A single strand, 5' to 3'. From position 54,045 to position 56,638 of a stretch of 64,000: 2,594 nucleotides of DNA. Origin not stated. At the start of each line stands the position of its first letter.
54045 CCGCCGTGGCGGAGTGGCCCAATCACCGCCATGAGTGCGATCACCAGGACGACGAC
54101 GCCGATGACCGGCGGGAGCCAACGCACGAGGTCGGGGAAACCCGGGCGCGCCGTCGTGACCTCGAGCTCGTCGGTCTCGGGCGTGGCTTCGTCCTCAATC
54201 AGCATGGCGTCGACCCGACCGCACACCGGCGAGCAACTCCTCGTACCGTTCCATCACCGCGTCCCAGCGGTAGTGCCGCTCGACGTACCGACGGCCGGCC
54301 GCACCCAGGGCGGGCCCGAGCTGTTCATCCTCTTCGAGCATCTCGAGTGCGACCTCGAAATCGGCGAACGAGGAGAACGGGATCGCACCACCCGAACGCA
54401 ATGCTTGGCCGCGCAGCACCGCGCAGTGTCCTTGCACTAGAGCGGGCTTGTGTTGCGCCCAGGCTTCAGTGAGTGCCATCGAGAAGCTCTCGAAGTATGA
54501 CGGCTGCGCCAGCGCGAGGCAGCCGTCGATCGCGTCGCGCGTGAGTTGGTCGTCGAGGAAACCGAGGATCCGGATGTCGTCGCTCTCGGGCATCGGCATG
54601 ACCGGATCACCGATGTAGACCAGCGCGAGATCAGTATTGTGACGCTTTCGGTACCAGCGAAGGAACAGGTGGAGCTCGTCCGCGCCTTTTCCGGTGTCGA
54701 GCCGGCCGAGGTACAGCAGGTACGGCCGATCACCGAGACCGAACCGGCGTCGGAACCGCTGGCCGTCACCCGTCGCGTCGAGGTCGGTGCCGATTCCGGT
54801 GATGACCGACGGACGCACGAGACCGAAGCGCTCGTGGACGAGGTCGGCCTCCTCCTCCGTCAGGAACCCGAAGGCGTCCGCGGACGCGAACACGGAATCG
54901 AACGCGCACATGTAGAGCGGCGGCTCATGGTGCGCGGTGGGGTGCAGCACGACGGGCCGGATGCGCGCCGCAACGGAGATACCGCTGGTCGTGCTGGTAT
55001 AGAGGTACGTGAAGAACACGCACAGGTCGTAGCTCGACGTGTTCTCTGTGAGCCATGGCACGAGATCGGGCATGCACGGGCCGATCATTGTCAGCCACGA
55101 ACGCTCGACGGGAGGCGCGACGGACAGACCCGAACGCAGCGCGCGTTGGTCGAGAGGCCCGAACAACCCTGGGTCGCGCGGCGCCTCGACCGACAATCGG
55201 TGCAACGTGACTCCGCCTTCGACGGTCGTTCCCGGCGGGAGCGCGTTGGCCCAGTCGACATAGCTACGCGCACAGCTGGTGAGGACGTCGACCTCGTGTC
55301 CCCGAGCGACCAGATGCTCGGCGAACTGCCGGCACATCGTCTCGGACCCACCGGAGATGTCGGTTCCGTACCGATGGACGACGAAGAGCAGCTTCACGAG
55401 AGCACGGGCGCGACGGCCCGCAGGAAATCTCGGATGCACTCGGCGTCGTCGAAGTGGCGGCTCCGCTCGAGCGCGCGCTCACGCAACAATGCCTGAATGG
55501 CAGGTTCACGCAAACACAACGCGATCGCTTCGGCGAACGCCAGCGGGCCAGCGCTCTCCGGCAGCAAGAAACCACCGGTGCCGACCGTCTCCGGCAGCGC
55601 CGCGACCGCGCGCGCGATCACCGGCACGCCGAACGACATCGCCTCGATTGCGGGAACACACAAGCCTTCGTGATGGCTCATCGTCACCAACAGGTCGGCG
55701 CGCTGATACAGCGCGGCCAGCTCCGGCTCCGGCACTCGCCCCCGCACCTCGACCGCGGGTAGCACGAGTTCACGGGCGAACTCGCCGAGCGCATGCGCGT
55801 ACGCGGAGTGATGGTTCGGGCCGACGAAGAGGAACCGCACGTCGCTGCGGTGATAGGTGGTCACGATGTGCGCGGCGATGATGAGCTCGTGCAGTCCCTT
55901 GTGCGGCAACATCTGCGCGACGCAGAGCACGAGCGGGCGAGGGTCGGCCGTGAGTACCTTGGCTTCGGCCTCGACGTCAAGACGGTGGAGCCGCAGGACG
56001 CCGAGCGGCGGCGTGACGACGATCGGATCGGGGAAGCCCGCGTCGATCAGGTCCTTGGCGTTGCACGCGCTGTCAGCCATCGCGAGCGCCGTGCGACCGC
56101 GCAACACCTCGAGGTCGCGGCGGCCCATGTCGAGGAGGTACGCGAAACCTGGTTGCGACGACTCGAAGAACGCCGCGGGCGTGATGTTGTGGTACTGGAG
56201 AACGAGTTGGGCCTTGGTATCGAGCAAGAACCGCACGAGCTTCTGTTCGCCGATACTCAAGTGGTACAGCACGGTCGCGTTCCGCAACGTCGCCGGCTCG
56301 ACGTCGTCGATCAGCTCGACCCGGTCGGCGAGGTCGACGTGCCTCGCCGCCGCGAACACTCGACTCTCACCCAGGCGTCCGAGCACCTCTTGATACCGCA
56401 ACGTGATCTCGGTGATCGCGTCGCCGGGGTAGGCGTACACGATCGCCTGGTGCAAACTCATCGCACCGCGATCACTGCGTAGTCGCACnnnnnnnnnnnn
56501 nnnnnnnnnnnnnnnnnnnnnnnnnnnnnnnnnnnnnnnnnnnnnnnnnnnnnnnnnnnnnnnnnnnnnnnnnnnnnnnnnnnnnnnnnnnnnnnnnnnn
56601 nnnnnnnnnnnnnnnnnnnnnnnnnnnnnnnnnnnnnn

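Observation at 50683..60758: Threefold paralogous module: a WbdD-N-terminal-like coiled-coil domain translationally coupled to a GT4, twice as a stand-alone ~160-aa protein and once fused to a methyltransferase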

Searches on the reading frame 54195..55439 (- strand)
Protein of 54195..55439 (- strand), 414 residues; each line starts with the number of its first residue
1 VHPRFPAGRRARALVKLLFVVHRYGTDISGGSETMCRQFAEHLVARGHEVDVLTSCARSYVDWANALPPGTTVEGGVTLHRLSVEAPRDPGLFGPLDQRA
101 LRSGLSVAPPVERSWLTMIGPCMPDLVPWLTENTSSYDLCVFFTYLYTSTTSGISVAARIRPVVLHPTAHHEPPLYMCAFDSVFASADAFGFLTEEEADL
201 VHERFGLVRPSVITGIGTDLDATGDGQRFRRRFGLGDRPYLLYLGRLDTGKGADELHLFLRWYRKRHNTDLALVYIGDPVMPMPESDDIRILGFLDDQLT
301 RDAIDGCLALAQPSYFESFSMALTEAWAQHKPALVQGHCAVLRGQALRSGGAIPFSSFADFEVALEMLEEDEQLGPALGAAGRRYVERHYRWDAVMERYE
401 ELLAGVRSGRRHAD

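Call 4: search_protein_families(library=pfam, proteins=[window:54195-55439:-], max_evalue=0.1)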
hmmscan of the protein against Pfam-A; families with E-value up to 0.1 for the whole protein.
window:54195-55439:- (414 aa): 4 families
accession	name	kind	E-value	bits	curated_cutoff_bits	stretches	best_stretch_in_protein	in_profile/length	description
PF13579.12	Glyco_trans_4_4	-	1.3e-08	35.8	29.7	1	30-211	1-150/158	Glycosyl transferase 4-like domain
PF00534.26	Glycos_transf_1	-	6.4e-08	32.8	26.4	1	230-339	6-125/172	Glycosyl transferases group 1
PF13439.12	Glyco_transf_4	-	5.4e-07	30.2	28.5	1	30-57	2-29/170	Glycosyltransferase Family 4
PF13692.12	Glyco_trans_1_4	-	2.1e-06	28.5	27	1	238-335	1-105/142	Glycosyl transferases group 1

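Call 9: search_protein_families(library=ncbifam, proteins=[window:54195-55439:-], max_evalue=0.01)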
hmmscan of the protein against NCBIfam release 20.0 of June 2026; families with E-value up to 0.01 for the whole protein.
window:54195-55439:- (414 aa): 9 families
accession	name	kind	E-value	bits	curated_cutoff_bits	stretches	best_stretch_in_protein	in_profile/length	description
NF038295.1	EPS_HpsP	equivalog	3.2e-14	52.7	550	1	125-398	81-379/388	hormogonium polysaccharide biosynthesis glycosyltransferase HpsP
NF053787.1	GlcN_PG_synth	equivalog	1.2e-05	24.3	480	1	226-399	184-352/361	N-acetylglucosaminyl phosphatidylglycerol synthase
TIGR03449.1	mycothiol_MshA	equivalog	2.7e-05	23.3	462.5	0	310-400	307-397/406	D-inositol-3-phosphate glycosyltransferase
NF038229.1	Glyco4_Geo_Pelo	equivalog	0.00037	19.6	400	1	314-406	245-336/338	GPMC system family 4 glycosyltransferase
NF007640.0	PRK10307.1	subfamily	0.00045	19.2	276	0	351-406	352-407/411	WcaI family glycosyltransferase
NF041010.1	glycosy_Agl16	equivalog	0.0011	17.9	575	1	287-402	234-347/352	glycosylation protein Agl16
TIGR03087.1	stp1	hypoth_equivalog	0.002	17.3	316.65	1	359-404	350-395/397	TIGR03087 family PEP-CTERM/XrtA system glycosyltransferase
TIGR03088.1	stp2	hypoth_equivalog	0.004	16.3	409.05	1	310-403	276-370/374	TIGR03088 family PEP-CTERM/XrtA system glycosyltransferase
NF041876.1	EPS_EpsE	equivalog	0.0096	15.2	400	0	287-392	276-382/389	exopolysaccharide biosynthesis GT4 family glycosyltransferase EpsE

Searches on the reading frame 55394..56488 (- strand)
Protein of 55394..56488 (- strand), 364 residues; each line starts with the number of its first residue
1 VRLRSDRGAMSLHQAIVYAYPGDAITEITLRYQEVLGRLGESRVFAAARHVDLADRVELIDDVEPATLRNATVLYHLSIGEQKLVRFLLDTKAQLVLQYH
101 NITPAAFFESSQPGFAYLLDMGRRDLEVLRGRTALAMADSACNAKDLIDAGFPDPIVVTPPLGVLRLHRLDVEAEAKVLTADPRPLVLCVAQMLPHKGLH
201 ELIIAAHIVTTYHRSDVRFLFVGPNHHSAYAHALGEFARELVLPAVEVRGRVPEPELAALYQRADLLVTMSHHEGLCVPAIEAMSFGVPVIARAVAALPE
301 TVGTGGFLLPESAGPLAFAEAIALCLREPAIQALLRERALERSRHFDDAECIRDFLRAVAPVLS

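Call 4: search_protein_families(library=pfam, proteins=[window:55394-56488:-], max_evalue=0.1)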
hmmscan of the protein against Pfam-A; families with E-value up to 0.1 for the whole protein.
window:55394-56488:- (364 aa): 5 families
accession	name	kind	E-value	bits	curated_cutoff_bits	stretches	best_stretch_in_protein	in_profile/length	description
PF00534.26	Glycos_transf_1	-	3.8e-24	85.6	26.4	1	176-339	7-169/172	Glycosyl transferases group 1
PF13692.12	Glyco_trans_1_4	-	1.1e-23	84.5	27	1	184-326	1-140/142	Glycosyl transferases group 1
PF20706.3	GT4-conflict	-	4.6e-06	26.3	26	1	170-296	177-314/385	Family 4 Glycosyltransferase in conflict systems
PF13524.12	Glyco_trans_1_2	-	4.3e-05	23.9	25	1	216-343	14-129/144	Glycosyl transferase-like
PF04230.19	PS_pyruv_trans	-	0.031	14.6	25.3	1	147-292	137-275/280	Polysaccharide pyruvyl transferase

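Call 9: search_protein_families(library=ncbifam, proteins=[window:55394-56488:-], max_evalue=0.01)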
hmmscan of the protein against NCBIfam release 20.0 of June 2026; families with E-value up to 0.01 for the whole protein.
window:55394-56488:- (364 aa): 25 families
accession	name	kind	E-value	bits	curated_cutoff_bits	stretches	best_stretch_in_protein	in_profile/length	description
NF041876.1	EPS_EpsE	equivalog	1.3e-17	64.2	400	1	150-341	182-374/389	exopolysaccharide biosynthesis GT4 family glycosyltransferase EpsE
TIGR04047.1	MSMEG_0565_glyc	hypoth_equivalog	6.9e-15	55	259.85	1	178-336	187-349/373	MSMEG_0565 family glycosyltransferase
NF038229.1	Glyco4_Geo_Pelo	equivalog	1.5e-14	53.8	400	1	167-295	144-269/338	GPMC system family 4 glycosyltransferase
TIGR03449.1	mycothiol_MshA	equivalog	3.3e-13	49.3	462.5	1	179-351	214-392/406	D-inositol-3-phosphate glycosyltransferase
TIGR04157.1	glyco_rSAM_CFB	subfamily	2.5e-11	43.2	400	1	185-302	228-339/406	TIGR04157 family glycosyltransferase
TIGR03999.1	thiol_BshA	equivalog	3.5e-10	39.3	273.7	1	181-357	196-368/375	N-acetyl-alpha-D-glucosaminyl L-malate synthase BshA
NF047684.1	TeichurnBiosyTuaC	equivalog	1.5e-08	34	550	1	184-332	219-358/391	teichuronic acid biosynthesis protein TuaC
TIGR03088.1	stp2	hypoth_equivalog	2e-08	33.7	409.05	1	179-331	189-341/374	TIGR03088 family PEP-CTERM/XrtA system glycosyltransferase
TIGR02149.1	glgA_Coryne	subfamily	5.6e-08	32.3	302.4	1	180-324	200-347/391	glycogen synthase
NF053787.1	GlcN_PG_synth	equivalog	5.7e-08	32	480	1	249-354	247-351/361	N-acetylglucosaminyl phosphatidylglycerol synthase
NF038295.1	EPS_HpsP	equivalog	6.5e-08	32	550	1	161-293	182-317/388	hormogonium polysaccharide biosynthesis glycosyltransferase HpsP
NF012028.0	PRK15484.1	subfamily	4.8e-07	29.2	618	1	185-331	194-347/380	lipopolysaccharide N-acetylglucosaminyltransferase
TIGR04348.1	TIGR04348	equivalog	2e-06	27.1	300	1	209-348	160-297/310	selenoneine biosynthesis selenosugar synthase SenB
NF053513.1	Gtran_IagA_BgsA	equivalog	5.6e-06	25.6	460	1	183-296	160-268/333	LTA glycolipid anchor biosynthesis glycosyltransferase, IagA/BgsA family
TIGR04005.1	wcaL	equivalog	6.5e-06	25.3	537.6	1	179-320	216-362/406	colanic acid biosynthesis glycosyltransferase WcaL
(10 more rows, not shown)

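Call 73: search_solved_structures(query=window:55394-56461:-, max_evalue=0.00001)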
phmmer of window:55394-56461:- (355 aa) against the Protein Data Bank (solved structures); distinct sequences matched with E-value up to 0.00001: 6.
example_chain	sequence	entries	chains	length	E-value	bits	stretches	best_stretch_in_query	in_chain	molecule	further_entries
3c4q_A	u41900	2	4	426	4.2e-11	45.8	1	177-340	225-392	Predicted glycosyltransferases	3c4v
3c48_A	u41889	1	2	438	4.4e-11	45.7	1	177-340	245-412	Predicted glycosyltransferases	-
6kih_A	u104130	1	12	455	1.1e-07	34.5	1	164-336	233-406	Tll1590 protein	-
7qsg_A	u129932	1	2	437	3.4e-07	32.9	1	235-297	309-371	D-inositol 3-phosphate glycosyltransferase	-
3oka_A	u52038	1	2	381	6.8e-06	28.7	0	169-324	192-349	GDP-mannose-dependent alpha-(1-6)-phosphatidylinositol monomannoside mannosyltransferase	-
3okc_A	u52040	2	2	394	7.2e-06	28.6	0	169-324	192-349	GDP-mannose-dependent alpha-(1-6)-phosphatidylinositol monomannoside mannosyltransferase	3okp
